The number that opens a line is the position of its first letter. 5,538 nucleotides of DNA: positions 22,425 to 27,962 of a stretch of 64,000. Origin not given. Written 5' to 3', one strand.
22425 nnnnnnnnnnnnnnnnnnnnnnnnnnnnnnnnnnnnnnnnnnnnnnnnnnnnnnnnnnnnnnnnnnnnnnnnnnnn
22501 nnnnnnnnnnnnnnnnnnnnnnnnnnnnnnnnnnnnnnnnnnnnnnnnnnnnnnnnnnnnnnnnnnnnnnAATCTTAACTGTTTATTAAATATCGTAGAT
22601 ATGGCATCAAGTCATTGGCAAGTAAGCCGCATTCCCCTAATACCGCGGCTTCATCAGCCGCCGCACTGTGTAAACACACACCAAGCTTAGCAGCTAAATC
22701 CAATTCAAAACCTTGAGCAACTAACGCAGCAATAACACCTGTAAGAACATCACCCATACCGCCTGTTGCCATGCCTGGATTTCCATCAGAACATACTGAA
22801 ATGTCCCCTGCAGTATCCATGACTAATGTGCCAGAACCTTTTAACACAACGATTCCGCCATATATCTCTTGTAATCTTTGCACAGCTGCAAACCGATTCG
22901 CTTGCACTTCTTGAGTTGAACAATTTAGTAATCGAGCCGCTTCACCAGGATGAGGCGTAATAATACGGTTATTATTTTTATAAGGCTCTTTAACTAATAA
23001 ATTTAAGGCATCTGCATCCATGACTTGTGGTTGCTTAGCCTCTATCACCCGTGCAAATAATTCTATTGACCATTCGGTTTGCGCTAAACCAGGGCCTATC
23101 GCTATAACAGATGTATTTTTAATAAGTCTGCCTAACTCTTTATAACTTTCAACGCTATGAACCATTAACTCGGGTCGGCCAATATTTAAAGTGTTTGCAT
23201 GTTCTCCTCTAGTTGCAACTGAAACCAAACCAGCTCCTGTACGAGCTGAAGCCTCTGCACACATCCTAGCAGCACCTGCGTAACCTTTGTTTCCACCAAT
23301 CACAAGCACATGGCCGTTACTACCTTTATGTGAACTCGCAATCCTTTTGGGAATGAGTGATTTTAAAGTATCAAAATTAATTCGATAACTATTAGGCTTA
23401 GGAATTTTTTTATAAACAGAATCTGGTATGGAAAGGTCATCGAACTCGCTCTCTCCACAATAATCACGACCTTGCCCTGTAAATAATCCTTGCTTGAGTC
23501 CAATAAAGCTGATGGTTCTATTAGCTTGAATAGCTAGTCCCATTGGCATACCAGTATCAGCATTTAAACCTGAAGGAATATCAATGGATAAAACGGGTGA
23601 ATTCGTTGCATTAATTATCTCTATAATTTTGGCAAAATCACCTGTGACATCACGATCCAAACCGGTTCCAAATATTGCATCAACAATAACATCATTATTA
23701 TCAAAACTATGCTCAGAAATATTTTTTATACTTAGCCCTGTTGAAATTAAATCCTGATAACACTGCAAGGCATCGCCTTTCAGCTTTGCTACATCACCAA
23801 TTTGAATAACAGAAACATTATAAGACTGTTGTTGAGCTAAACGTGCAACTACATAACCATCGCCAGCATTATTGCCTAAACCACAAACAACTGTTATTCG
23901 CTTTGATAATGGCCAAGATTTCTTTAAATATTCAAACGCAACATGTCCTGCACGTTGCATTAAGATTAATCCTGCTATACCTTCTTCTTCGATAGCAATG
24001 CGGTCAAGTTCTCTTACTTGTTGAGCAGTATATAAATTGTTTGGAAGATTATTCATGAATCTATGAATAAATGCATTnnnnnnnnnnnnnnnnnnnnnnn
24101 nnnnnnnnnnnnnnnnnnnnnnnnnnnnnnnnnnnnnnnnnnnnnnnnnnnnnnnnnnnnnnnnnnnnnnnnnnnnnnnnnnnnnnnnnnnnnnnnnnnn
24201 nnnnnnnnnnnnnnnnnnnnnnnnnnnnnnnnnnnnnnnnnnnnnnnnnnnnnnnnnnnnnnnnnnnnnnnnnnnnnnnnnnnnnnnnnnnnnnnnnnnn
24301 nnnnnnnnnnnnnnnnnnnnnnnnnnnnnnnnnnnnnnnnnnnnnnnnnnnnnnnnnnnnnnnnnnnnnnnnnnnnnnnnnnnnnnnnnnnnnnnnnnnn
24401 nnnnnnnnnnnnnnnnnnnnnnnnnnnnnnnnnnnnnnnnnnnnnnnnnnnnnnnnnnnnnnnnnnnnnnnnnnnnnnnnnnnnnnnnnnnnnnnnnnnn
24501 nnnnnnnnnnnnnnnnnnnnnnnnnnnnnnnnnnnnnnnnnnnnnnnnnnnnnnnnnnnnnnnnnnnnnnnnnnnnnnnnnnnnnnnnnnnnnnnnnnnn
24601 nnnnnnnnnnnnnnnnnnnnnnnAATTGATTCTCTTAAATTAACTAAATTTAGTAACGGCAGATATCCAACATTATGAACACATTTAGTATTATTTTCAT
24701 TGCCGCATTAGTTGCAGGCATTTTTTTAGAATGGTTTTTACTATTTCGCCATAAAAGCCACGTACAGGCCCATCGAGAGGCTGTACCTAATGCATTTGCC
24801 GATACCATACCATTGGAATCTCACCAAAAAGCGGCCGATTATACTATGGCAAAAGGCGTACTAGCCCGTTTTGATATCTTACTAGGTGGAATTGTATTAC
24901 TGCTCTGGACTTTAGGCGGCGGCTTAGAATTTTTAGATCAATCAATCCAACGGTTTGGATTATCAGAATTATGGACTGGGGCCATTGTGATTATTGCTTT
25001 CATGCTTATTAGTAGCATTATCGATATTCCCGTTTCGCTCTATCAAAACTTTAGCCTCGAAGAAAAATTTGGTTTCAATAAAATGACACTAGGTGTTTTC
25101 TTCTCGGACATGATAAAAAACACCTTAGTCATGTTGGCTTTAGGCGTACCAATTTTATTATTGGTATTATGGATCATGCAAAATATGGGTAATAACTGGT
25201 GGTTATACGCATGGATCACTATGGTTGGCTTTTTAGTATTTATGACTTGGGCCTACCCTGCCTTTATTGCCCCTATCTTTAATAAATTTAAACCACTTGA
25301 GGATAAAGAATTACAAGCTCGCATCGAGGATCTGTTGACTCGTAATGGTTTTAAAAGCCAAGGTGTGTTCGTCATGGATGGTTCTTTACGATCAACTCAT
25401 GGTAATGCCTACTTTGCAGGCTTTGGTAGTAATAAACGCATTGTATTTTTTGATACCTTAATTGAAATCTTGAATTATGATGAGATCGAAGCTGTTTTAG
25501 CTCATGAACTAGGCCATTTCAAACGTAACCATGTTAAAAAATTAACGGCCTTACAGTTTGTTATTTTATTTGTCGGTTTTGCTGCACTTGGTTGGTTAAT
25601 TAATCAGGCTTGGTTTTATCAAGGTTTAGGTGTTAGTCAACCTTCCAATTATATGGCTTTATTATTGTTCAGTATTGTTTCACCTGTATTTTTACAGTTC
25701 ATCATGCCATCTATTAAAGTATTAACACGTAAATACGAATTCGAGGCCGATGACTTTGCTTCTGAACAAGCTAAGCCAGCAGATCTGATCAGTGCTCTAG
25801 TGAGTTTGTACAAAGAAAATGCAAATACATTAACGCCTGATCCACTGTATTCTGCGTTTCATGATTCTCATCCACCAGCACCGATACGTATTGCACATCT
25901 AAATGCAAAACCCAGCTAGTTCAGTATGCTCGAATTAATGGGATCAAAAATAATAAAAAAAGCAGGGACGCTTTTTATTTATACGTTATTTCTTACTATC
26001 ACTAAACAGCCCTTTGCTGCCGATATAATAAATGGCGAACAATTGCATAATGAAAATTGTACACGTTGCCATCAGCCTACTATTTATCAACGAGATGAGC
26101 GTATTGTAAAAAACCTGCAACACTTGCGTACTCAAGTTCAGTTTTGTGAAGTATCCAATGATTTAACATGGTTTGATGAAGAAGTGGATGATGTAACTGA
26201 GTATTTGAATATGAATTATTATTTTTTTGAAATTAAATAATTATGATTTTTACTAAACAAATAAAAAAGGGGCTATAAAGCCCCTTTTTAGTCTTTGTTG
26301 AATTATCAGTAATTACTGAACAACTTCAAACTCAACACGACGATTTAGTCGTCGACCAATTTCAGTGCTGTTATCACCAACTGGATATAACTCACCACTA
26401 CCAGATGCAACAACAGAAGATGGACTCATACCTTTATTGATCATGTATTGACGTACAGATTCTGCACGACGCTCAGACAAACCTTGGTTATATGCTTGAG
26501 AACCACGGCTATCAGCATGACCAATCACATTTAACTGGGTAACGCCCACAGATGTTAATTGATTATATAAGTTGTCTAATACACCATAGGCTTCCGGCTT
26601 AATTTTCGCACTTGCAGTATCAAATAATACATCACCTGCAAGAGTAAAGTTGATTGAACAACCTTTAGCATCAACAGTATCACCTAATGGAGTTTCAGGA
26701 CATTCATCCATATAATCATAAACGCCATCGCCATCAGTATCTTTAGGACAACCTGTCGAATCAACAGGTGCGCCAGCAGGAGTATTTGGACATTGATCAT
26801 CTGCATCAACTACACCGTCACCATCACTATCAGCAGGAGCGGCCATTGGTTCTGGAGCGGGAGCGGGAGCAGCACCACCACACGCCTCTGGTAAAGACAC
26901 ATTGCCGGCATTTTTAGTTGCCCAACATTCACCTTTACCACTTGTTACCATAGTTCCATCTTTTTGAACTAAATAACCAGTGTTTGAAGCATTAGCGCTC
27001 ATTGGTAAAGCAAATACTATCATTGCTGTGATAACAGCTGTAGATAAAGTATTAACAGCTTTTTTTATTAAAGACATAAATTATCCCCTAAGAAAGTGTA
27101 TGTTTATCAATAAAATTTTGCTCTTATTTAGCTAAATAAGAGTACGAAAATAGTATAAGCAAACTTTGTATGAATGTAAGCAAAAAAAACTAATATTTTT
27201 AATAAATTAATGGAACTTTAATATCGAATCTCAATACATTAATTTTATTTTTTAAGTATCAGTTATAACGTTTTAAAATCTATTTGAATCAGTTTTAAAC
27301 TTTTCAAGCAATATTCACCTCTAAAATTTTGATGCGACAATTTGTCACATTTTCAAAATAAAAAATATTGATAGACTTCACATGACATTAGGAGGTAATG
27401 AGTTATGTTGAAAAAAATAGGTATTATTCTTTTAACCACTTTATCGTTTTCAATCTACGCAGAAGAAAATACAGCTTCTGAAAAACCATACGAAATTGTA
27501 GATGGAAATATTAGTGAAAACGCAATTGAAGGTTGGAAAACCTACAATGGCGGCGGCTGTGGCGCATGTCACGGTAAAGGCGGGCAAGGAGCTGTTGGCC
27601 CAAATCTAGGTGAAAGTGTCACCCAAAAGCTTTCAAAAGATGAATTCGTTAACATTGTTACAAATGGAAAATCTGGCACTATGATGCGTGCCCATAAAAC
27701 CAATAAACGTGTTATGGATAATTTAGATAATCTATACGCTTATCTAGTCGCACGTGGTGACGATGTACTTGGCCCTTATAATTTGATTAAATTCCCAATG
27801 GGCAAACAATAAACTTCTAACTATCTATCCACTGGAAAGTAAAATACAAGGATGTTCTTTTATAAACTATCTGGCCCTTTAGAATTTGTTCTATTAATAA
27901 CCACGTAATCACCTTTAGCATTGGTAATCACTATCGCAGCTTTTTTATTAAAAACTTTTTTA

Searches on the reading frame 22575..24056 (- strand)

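Call 48: search_protein_families(library=pfam, proteins=[window:22575-24056:-], max_evalue=1e-8)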
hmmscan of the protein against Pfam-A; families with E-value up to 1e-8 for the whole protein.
window:22575-24056:- (493 aa): 2 families
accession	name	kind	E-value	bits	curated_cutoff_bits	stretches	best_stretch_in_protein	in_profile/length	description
PF01256.23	Carb_kinase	-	3.1e-60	204.1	27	1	250-483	1-236/242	NAD(P)H-hydrate dehydratase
PF03853.21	YjeF_N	-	1.1e-45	156.1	24.9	1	31-190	3-169/169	YjeF-related protein N-terminus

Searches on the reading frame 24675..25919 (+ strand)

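Call 16: search_protein_families(library=pfam, proteins=[window:24675-25919:+], max_evalue=0.01)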
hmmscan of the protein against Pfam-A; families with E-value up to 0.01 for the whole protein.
window:24675-25919:+ (414 aa): 4 families
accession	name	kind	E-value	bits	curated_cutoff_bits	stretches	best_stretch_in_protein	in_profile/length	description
PF16491.10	Peptidase_M48_N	-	5.8e-59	199.4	27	1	28-204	3-179/179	CAAX prenyl protease N-terminal, five membrane helices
PF01435.24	Peptidase_M48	-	1.5e-33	116.7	20.3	1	207-410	1-183/186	Peptidase family M48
PF24838.2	8xMP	-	0.00087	19.6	30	0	142-185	39-85/136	Octameric membrane protein family (8xMP)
PF05569.17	Peptidase_M56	-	0.0021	17.7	31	1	177-307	103-223/296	BlaR1 peptidase M56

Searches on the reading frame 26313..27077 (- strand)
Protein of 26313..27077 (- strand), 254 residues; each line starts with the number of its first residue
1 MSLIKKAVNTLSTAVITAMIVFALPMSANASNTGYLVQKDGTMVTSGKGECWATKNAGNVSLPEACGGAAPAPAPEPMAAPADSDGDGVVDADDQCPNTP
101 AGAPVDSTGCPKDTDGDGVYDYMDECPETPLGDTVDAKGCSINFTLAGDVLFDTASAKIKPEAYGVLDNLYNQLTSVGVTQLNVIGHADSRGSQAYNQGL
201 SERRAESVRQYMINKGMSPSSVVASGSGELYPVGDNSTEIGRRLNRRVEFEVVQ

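Call 15: search_protein_families(library=pfam, proteins=[window:26313-27077:-], max_evalue=0.01)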
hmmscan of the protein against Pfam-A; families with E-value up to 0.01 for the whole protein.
window:26313-27077:- (254 aa): 2 families
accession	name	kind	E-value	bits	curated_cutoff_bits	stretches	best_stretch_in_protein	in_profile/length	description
PF00691.25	OmpA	-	2.1e-20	73.3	27.2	1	151-246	1-98/98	OmpA family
PF02412.23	TSP_3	-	2.8e-08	33.7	25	1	110-130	12-32/36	Thrombospondin type 3 repeat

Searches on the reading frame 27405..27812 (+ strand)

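Call 15: search_protein_families(library=pfam, proteins=[window:27405-27812:+], max_evalue=0.01)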
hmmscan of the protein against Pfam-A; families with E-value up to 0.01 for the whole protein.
window:27405-27812:+ (135 aa): 2 families
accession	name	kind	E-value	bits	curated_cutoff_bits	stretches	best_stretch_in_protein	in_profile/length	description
PF13442.11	Cytochrome_CBB3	-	1.7e-10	41.5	27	1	40-114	3-68/68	Cytochrome C oxidase, cbb3-type, subunit III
PF00034.26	Cytochrom_C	-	0.00017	23.3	21.3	1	43-100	4-64/90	Cytochrome c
